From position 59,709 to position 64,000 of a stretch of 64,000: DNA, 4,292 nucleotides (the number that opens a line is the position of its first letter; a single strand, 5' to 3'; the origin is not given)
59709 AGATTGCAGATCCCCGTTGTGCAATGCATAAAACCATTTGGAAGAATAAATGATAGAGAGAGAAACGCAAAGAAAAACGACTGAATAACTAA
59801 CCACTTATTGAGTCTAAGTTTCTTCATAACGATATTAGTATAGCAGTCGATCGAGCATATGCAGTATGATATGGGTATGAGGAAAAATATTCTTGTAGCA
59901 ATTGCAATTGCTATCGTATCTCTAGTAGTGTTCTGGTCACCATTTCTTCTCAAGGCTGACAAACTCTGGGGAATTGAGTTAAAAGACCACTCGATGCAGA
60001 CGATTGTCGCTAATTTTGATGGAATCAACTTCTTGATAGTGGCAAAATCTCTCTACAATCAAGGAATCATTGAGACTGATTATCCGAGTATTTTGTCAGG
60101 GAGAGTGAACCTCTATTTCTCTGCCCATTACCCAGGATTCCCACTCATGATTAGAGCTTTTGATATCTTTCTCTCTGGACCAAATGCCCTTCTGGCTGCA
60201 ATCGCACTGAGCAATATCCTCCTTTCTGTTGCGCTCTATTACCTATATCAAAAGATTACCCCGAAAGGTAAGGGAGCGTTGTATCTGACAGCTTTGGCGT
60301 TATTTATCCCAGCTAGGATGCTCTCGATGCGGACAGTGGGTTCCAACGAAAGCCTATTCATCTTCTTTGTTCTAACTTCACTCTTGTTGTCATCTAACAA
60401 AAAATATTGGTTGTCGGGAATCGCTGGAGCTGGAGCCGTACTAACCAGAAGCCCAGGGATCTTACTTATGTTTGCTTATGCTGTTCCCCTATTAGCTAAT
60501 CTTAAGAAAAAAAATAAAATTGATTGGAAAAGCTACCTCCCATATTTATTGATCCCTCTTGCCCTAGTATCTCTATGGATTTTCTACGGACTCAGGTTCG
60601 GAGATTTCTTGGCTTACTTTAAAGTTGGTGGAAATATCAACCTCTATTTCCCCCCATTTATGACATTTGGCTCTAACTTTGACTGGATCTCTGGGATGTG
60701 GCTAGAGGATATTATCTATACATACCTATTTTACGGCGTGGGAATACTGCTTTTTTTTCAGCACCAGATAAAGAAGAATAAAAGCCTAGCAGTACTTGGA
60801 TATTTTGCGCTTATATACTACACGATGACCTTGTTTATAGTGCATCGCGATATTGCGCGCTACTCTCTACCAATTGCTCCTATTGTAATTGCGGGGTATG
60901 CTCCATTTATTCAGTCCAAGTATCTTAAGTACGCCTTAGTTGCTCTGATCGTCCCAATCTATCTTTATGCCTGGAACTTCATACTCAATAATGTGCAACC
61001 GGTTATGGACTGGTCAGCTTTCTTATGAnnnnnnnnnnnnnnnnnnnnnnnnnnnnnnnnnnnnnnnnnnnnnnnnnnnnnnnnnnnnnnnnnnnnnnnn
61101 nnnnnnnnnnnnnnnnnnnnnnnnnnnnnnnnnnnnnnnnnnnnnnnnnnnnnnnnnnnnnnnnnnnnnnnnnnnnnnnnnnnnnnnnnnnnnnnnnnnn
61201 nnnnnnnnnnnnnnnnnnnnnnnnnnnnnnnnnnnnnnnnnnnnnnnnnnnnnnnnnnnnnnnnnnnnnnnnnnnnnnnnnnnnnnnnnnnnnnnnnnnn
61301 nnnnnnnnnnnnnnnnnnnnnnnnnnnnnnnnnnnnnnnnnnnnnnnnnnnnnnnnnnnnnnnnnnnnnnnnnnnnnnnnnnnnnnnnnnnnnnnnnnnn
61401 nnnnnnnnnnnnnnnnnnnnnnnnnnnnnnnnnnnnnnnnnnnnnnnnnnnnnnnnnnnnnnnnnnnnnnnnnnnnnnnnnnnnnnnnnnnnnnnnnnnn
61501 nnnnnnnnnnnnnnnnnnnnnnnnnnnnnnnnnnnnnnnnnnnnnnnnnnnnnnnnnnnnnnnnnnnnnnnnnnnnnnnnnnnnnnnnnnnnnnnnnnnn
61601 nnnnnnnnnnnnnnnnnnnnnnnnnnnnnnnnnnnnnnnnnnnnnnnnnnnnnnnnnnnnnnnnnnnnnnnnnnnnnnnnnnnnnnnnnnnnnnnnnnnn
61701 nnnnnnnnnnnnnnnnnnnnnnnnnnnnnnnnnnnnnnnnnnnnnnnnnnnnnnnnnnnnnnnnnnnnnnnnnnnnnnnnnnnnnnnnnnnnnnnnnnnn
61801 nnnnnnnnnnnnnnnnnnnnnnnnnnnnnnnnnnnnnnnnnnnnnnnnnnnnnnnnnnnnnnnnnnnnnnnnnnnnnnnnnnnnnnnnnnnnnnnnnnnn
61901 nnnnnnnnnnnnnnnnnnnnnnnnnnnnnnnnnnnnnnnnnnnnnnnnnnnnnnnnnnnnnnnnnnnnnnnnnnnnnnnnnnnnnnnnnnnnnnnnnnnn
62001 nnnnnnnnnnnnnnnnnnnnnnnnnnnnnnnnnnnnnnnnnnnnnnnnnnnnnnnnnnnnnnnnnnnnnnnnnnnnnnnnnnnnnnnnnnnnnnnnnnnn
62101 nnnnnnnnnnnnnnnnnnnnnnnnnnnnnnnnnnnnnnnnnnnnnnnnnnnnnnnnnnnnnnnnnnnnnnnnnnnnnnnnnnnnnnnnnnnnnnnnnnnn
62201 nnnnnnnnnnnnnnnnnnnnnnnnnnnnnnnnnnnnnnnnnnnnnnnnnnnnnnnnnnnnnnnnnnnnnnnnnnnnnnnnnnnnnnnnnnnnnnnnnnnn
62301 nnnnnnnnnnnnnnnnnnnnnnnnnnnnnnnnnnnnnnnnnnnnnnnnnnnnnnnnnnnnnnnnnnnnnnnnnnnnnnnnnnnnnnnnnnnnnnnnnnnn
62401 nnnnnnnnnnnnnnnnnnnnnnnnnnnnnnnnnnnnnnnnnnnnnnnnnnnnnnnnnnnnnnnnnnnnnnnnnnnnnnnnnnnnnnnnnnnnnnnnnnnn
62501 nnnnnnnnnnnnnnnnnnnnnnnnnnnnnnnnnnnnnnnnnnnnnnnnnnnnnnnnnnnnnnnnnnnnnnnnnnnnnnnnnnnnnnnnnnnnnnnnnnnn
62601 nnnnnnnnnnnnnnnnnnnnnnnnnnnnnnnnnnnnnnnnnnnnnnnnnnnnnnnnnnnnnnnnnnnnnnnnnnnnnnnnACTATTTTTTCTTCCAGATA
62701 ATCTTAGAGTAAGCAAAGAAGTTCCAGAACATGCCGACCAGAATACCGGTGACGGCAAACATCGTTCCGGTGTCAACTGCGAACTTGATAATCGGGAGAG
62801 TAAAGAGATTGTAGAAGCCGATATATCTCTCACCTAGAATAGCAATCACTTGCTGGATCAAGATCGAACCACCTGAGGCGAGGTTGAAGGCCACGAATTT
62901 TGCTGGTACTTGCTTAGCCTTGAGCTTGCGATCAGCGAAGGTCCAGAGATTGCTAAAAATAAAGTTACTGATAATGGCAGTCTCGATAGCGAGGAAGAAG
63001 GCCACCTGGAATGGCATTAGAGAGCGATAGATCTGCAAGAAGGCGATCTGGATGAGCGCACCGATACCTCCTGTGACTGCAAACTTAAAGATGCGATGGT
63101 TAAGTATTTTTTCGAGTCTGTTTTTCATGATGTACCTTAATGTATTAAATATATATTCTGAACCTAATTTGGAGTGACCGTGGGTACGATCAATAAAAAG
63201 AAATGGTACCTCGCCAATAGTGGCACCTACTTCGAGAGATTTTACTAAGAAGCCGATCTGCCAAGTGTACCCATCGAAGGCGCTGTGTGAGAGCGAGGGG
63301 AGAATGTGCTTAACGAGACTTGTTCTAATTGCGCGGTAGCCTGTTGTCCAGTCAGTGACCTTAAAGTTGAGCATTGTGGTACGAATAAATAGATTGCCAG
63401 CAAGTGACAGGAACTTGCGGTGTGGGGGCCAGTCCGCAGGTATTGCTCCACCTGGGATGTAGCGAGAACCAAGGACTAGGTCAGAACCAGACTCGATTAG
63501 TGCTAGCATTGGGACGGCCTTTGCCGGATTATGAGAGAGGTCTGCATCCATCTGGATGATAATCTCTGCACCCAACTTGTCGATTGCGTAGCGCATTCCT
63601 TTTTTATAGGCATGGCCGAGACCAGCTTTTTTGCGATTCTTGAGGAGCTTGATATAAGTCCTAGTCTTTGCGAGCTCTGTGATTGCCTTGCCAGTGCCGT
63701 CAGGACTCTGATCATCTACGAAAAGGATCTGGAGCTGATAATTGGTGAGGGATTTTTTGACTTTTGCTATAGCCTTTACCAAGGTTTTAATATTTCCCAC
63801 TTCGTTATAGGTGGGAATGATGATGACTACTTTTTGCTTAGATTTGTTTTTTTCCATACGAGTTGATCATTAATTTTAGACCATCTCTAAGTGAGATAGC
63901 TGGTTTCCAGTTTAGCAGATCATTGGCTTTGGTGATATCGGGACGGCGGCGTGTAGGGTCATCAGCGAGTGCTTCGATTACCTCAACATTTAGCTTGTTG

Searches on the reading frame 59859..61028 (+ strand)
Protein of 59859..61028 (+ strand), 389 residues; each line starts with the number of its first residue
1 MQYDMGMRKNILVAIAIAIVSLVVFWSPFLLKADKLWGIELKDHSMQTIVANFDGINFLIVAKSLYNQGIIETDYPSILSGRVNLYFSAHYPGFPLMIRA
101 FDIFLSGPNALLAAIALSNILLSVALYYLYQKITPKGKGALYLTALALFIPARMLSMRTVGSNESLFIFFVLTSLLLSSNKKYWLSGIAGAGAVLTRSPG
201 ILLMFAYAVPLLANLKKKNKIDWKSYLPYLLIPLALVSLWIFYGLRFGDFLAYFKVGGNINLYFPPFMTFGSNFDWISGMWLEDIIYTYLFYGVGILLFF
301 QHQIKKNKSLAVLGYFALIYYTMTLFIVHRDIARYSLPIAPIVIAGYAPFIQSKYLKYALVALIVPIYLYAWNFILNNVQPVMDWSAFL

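Call 3: search_protein_families(library=pfam, proteins=[window:59859-61028:+], max_evalue=1)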
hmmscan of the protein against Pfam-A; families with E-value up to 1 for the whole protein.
window:59859-61028:+ (389 aa): 0 families

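Call 4: search_protein_families(library=ncbifam, proteins=[window:59859-61028:+], max_evalue=1)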
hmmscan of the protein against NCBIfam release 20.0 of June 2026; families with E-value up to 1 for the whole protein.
window:59859-61028:+ (389 aa): 2 families
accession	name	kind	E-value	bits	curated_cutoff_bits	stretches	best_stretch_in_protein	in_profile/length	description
NF046093.1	AZOBR_p60025_fam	subfamily_domain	6.2e-12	45.2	150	1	19-231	31-225/232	AZOBR_p60025 family cell surface glycopolymer formation protein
TIGR04561.1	membra_charge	hypoth_equivalog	0.52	10.5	30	0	12-37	19-44/82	TIGR04561 family membrane protein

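Call 9: find_homologous_proteins(query=window:59859-61028:+)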
Query window:59859-61028:+ (389 aa): 229 proteins with E <= 0.001 among 8000 candidates; the best 120 are listed.
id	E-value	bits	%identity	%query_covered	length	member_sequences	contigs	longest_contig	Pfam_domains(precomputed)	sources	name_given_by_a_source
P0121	3.9e-246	834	100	99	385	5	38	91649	-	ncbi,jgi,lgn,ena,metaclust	metaclust:\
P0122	6.7e-173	593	70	98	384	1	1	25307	-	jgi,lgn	jgi:Gpi18-like mannosyltransferase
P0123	1.3e-168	579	70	97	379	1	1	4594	-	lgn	-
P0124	5.7e-165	567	69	97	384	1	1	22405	-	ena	-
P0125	8.9e-165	567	67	98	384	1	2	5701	-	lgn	-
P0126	1.4e-164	566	69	97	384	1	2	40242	-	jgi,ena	-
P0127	1.6e-164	566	66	99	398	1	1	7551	-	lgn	-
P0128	3.5e-164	565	69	97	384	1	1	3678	-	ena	-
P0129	6.0e-164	564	69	97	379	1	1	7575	-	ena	-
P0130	1.8e-163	562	66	98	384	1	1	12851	-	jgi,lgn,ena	-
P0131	1.1e-162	560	66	98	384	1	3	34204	-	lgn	-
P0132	2.7e-162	558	66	98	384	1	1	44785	-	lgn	-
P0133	1.0e-161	557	65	99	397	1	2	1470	-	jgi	jgi:Gpi18-like mannosyltransferase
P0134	1.3e-161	556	66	98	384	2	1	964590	-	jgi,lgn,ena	jgi:Gpi18-like mannosyltransferase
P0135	2.3e-161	555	64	98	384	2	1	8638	-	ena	-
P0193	5.8e-106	373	49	98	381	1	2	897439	-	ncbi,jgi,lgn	-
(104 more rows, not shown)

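Call 15: search_protein_families(library=pfam, alignment_id=A2, max_evalue=0.01)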
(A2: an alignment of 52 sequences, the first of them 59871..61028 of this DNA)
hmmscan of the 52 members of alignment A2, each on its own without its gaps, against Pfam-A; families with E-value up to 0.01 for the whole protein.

A. member 1, window:59871-61028:+ (385 aa): 0 families

B. families by the number of members that match (of 52 scanned): 2 families
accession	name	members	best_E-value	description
PF09594.16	GT87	7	5.2e-05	Glycosyltransferase family 87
PF13231.12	PMT_2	2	0.00014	Dolichyl-phosphate-mannose-protein mannosyltransferase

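Call 17: search_solved_structures(query=A2, max_evalue=10, show_alignments=1)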
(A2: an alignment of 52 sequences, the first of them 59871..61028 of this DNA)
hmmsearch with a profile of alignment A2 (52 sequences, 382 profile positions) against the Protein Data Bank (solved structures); distinct sequences matched with E-value up to 10: 0.

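Call 35: predict_structure(alignment_id=A2)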
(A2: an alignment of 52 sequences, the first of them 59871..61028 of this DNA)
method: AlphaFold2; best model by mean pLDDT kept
length: 385 residues; sequences in the alignment: 52
mean_pLDDT: 93.2   pTM: 0.93
mean pLDDT of the five models: 93.2, 92.9, 92.6, 92.3, 91.1
residues with pLDDT >= 90: 310; 70-90: 70; 50-70: 5; < 50: 0
segments of 3 or more residues with pLDDT < 50: none
pLDDT, mean of each block of 10 residues (from residue 1): 92 98 97 93 92 96 94 82 92 98 97 99 97 94 95 96 99 98 98 96 94 91 97 96 90 76 85 75 95 98 96 98 92 97 91 89 95 88 87
secondary structure, 60 per line:
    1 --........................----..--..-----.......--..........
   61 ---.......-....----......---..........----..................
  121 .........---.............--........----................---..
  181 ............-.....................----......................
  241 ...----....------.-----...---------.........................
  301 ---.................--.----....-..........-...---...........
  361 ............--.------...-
elements in order: H3-26 H42-47 H51-60 H64-70 H72-75 H80-85 H89-98 H103-129 H133-145 H148-155 H160-175 H179-192 H194-214 H219-243 H248-251 H276-300 H304-320 H328-331 H333-342 H350-372

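Call 46: find_encoding_contigs(protein=P0121, flank=6000, max_places=4)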
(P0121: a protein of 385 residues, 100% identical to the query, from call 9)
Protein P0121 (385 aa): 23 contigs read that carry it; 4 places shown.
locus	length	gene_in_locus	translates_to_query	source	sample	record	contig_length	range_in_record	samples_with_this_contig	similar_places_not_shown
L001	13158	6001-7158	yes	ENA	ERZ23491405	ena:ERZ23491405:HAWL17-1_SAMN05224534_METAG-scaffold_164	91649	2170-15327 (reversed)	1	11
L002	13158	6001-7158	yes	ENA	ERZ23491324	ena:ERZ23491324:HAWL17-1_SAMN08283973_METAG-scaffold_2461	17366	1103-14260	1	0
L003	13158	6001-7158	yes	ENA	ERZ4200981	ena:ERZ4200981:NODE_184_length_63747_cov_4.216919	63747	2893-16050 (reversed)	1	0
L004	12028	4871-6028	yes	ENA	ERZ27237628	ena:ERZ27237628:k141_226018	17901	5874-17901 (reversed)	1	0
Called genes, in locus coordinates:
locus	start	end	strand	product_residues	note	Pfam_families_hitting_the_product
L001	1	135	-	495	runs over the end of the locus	PF02366:PMT, PF13231:PMT_2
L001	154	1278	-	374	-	PF26314:MptA_B_family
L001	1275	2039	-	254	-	PF00535:Glycos_transf_2, PF10111:Glyco_tranf_2_2 (faint)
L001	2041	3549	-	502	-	-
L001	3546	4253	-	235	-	PF00535:Glycos_transf_2, PF10111:Glyco_tranf_2_2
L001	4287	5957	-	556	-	-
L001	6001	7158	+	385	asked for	-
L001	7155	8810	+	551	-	-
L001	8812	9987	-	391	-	PF00535:Glycos_transf_2, PF04138:GtrA_DPMS_TM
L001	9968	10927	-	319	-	PF01073:3Beta_HSD, PF01370:Epimerase, PF07993:NAD_binding_4 (faint), PF16363:GDP_Man_Dehyd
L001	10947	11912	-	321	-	PF01370:Epimerase, PF04321:RmlD_sub_bind, PF05368:NmrA (weak), PF16363:GDP_Man_Dehyd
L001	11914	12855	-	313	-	PF01073:3Beta_HSD, PF01370:Epimerase, PF02719:Polysacc_synt_2 (weak), PF04321:RmlD_sub_bind, PF07993:NAD_binding_4 (faint), PF13460:NAD_binding_10, PF16363:GDP_Man_Dehyd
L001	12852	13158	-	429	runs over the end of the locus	PF01210:NAD_Gly3P_dh_N (faint), PF02737:3HCDH_N (faint), PF03446:NAD_binding_2 (weak), PF03721:UDPG_MGDP_dh_N, PF03807:F420_oxidored (faint), PF00984:UDPG_MGDP_dh, PF03720:UDPG_MGDP_dh_C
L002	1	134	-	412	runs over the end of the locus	?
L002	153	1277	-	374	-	PF26314:MptA_B_family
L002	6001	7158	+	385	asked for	-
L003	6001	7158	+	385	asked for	-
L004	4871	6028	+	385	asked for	-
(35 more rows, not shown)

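Call 47: find_encoding_contigs(protein=P0134, flank=6000, max_places=1)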
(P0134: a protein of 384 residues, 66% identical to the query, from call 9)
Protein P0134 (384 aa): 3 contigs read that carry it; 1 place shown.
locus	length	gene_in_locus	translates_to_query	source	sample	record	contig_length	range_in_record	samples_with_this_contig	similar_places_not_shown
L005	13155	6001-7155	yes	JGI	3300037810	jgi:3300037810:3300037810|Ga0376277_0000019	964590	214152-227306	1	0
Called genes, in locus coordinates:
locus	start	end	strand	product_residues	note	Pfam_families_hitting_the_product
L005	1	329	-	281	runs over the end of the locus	PF02498:Bro-N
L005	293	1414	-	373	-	PF26314:MptA_B_family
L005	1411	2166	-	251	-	PF00535:Glycos_transf_2, PF13641:Glyco_tranf_2_3 (faint)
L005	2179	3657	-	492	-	-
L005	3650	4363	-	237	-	PF13641:Glyco_tranf_2_3 (weak), PF00535:Glycos_transf_2, PF10111:Glyco_tranf_2_2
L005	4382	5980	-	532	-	-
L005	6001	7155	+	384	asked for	-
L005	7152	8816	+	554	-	-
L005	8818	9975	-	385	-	PF00535:Glycos_transf_2, PF04138:GtrA_DPMS_TM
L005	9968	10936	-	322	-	PF00106:adh_short (faint), PF01073:3Beta_HSD, PF01370:Epimerase, PF16363:GDP_Man_Dehyd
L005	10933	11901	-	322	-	PF01370:Epimerase, PF04321:RmlD_sub_bind, PF05368:NmrA (weak), PF16363:GDP_Man_Dehyd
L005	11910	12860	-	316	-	PF01073:3Beta_HSD, PF01370:Epimerase, PF02719:Polysacc_synt_2, PF04321:RmlD_sub_bind, PF07993:NAD_binding_4 (faint), PF13460:NAD_binding_10 (weak), PF16363:GDP_Man_Dehyd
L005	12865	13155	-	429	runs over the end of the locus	PF03446:NAD_binding_2 (weak), PF03721:UDPG_MGDP_dh_N, PF00984:UDPG_MGDP_dh, PF03720:UDPG_MGDP_dh_C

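Call 48: find_encoding_contigs(protein=P0193, flank=6000, max_places=1)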
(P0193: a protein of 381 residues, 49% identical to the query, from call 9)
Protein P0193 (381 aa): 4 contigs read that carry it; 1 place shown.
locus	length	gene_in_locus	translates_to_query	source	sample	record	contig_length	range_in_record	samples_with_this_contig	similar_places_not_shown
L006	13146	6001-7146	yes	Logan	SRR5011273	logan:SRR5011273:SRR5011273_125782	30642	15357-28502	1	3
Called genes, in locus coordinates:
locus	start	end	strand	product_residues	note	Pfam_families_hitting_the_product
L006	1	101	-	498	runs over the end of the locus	PF13231:PMT_2 (weak)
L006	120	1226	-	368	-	PF26314:MptA_B_family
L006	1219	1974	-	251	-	PF00535:Glycos_transf_2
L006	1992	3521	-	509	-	PF13231:PMT_2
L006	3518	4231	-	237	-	PF13641:Glyco_tranf_2_3, PF00535:Glycos_transf_2, PF10111:Glyco_tranf_2_2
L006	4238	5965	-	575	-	-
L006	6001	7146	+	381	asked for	-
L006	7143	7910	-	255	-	PF03372:Exo_endo_phos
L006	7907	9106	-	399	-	PF00535:Glycos_transf_2, PF10111:Glyco_tranf_2_2 (weak), PF04138:GtrA_DPMS_TM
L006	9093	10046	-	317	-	PF01073:3Beta_HSD, PF01370:Epimerase, PF07993:NAD_binding_4 (faint), PF16363:GDP_Man_Dehyd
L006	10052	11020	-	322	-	PF01370:Epimerase, PF04321:RmlD_sub_bind, PF05368:NmrA, PF16363:GDP_Man_Dehyd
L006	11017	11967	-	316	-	PF01073:3Beta_HSD, PF01370:Epimerase, PF02719:Polysacc_synt_2, PF04321:RmlD_sub_bind, PF16363:GDP_Man_Dehyd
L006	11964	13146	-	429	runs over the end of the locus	PF03446:NAD_binding_2, PF03721:UDPG_MGDP_dh_N, PF00984:UDPG_MGDP_dh, PF03720:UDPG_MGDP_dh_C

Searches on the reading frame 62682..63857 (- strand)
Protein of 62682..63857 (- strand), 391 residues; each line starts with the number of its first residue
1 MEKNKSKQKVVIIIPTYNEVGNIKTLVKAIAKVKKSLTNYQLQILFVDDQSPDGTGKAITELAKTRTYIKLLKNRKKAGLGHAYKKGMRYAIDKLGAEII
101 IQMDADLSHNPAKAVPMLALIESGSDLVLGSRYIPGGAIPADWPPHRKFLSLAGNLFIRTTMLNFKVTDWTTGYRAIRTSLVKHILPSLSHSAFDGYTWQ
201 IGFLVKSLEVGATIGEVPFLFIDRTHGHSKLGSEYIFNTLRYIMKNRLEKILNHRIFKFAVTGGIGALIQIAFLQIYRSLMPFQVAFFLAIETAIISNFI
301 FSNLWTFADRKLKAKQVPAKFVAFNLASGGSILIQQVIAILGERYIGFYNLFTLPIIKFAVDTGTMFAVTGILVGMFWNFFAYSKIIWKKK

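Call 21: search_protein_families(library=pfam, proteins=[window:62682-63857:-], max_evalue=0.001)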
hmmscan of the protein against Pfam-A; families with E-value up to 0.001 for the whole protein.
window:62682-63857:- (391 aa): 2 families
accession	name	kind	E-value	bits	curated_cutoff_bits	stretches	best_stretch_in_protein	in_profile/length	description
PF00535.33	Glycos_transf_2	-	1e-25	91.1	23.3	1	12-185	2-167/168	Glycosyl transferase family 2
PF04138.20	GtrA_DPMS_TM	-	9.1e-14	52.1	26.1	1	258-388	1-117/117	GtrA/DPMS, transmembrane domain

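Call 31: search_protein_families(library=ncbifam, proteins=[window:62682-63857:-], max_evalue=0.001)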
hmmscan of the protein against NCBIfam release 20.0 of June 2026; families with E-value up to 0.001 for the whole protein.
window:62682-63857:- (391 aa): 18 families
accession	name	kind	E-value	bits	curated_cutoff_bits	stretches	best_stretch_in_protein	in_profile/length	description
NF047588.1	GlcsyltransPgfSStrep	equivalog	3.6e-14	52.7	500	1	9-195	2-177/308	glycosyltransferase PgfS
NF058614.1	PPMAGASynPpgS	equivalog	3.5e-12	46.2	370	1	10-181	2-161/226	polyprenyl-phospho-N-acetylgalactosaminyl synthase PpgS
TIGR04182.1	glyco_TIGR04182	equivalog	6.9e-12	45.3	325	1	9-268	1-236/293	S-layer glycoprotein N-glycosyltransferase AglJ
NF007986.1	PRK10714.1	equivalog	2.7e-11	43.1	529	1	6-265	4-240/316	undecaprenyl-phosphate 4-deoxy-4-formamido-L-arabinose transferase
TIGR03937.1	PgaC_IcaA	equivalog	3.7e-10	39.3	422.3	1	4-107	41-136/407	poly-beta-1,6-N-acetyl-D-glucosamine synthase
TIGR03469.1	HpnB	hypoth_equivalog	1.3e-08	34.3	379.25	1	6-118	42-157/386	hopene-associated glycosyltransferase HpnB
NF041391.1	DPhHxTase_Halo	equivalog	2.8e-07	29.8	375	1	16-185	3-153/213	dolichyl-phosphate hexose transferase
NF041875.1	EPS_EpsD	equivalog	4.8e-07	29.5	370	1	11-112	2-95/325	exopolysaccharide biosynthesis glycosyltransferase EpsD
NF010496.0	PRK13915.1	equivalog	1.7e-06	27.4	262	1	2-118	25-138/307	glucosyl-3-phosphoglycerate synthase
NF045692.1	OglycostaseCruG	equivalog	4.1e-06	26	600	1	8-128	41-160/386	2'-O-glycosyltransferase CruG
NF050050.1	ProtGlycPglI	equivalog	7.3e-06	25.6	500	1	9-124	3-111/306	GalNAc(5)-diNAcBac-PP-undecaprenol beta-1,3-glucosyltransferase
TIGR04283.1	glyco_like_mftF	equivalog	1.3e-05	24.9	182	1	12-70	3-55/221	TIGR04283 family arsenosugar biosynthesis glycosyltransferase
NF007482.0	PRK10073.1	equivalog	5.9e-05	22.2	423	1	5-93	3-86/334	glycosyltransferase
NF038302.1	EPS_HpsE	equivalog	7.2e-05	21.9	300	1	10-106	3-96/307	hormogonium polysaccharide biosynthesis glycosyltransferase HpsE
NF047683.1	TeichurnBiosyTuaG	equivalog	7.4e-05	22.5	400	1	5-91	3-85/252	teichuronic acid biosynthesis protein TuaG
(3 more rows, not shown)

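Call 74: search_solved_structures(query=window:62682-63857:-, max_evalue=0.00001)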
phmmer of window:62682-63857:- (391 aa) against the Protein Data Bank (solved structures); distinct sequences matched with E-value up to 0.00001: 4.
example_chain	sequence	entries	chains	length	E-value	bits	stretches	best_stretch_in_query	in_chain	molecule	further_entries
5mlz_A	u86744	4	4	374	4.3e-41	144.3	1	8-346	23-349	Dolichol monophosphate mannose synthase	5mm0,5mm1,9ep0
9hwj_A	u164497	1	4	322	2.9e-07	33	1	8-130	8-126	Undecaprenyl-phosphate 4-deoxy-4-formamido-L-arabinose transferase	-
9bhc_C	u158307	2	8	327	3.2e-06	29.6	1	8-129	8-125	Undecaprenyl-phosphate 4-deoxy-4-formamido-L-arabinose transferase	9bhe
8vxh_A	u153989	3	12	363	4.2e-06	29.2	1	8-129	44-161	Undecaprenyl-phosphate 4-deoxy-4-formamido-L-arabinose transferase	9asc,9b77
